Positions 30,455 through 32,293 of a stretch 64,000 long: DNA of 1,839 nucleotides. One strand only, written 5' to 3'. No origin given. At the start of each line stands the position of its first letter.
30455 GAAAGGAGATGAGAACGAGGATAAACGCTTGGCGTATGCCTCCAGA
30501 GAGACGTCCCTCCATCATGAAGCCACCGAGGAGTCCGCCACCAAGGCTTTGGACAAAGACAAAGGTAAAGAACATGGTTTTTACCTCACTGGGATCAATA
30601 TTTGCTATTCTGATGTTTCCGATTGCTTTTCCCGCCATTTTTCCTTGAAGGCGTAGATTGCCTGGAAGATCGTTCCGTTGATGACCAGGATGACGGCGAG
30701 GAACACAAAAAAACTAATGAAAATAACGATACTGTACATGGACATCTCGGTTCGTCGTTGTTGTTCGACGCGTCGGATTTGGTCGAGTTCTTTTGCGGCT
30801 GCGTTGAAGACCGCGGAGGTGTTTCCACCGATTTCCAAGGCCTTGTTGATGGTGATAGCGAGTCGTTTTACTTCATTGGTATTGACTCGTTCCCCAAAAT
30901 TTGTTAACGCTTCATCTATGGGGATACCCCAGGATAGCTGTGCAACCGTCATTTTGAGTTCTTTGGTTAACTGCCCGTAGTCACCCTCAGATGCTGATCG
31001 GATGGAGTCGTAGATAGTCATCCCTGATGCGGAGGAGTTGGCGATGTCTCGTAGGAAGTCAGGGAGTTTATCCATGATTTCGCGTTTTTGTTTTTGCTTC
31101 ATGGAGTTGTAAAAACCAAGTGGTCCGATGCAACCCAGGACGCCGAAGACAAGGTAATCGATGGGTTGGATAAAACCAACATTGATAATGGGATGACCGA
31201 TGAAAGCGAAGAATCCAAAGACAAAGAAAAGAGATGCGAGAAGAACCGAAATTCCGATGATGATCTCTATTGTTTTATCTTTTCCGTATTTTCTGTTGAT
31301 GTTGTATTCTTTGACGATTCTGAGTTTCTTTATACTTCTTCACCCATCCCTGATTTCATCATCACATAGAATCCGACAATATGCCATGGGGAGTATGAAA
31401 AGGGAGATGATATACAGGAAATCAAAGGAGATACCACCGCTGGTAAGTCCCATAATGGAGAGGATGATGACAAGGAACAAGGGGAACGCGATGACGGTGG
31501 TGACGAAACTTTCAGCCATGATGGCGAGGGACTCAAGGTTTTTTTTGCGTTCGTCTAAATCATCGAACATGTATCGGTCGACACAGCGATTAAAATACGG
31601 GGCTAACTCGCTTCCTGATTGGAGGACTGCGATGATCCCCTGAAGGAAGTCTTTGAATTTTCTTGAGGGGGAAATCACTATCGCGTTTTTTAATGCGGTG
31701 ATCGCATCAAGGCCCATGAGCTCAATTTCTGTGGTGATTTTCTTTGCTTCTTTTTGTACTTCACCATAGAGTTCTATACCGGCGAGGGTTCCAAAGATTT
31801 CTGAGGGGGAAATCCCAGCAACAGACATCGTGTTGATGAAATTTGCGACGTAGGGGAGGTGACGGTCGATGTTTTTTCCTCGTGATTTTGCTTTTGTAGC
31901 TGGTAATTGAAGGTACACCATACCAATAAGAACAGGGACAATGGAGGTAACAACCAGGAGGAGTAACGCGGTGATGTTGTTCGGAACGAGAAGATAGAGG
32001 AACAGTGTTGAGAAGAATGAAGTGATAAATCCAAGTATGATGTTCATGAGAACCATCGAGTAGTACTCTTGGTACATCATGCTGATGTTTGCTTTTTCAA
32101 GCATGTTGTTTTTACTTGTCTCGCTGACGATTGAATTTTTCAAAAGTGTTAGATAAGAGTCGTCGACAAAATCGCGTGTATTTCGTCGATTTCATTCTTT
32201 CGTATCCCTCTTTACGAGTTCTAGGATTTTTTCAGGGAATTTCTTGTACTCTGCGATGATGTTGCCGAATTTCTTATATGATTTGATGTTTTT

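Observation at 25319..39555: Self-contained, non-archaellum type IV pilus island next to tRNA-Asp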

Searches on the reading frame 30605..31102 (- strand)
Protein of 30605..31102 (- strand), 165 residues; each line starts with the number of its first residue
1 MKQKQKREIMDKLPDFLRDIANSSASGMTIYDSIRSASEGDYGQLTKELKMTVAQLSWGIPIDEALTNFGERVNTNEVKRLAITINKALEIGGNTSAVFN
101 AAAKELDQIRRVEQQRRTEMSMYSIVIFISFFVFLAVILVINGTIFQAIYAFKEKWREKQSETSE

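Call 7: search_protein_families(library=pfam, proteins=[window:30605-31102:-], max_evalue=0.01)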
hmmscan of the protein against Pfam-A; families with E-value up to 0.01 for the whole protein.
window:30605-31102:- (165 aa): 1 family
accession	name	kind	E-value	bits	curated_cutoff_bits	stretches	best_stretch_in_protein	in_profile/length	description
PF00482.28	T2SSF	-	1.7e-22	80.1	25.2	1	16-141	1-123/125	Type II secretion system (T2SS), protein F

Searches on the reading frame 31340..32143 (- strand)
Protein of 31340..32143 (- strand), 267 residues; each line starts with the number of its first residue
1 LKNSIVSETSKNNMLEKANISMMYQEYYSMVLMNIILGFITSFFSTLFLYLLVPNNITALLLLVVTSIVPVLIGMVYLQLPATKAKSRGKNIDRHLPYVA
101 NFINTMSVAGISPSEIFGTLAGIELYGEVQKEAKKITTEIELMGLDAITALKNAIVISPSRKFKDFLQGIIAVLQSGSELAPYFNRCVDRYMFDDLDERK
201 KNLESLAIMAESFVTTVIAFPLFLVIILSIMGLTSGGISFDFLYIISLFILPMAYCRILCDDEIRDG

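Call 7: search_protein_families(library=pfam, proteins=[window:31340-32143:-], max_evalue=0.01)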
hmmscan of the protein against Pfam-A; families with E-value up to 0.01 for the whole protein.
window:31340-32143:- (267 aa): 1 family
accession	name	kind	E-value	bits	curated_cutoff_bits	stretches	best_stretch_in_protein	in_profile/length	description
PF00482.28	T2SSF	-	2e-12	47.6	25.2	1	103-227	5-124/125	Type II secretion system (T2SS), protein F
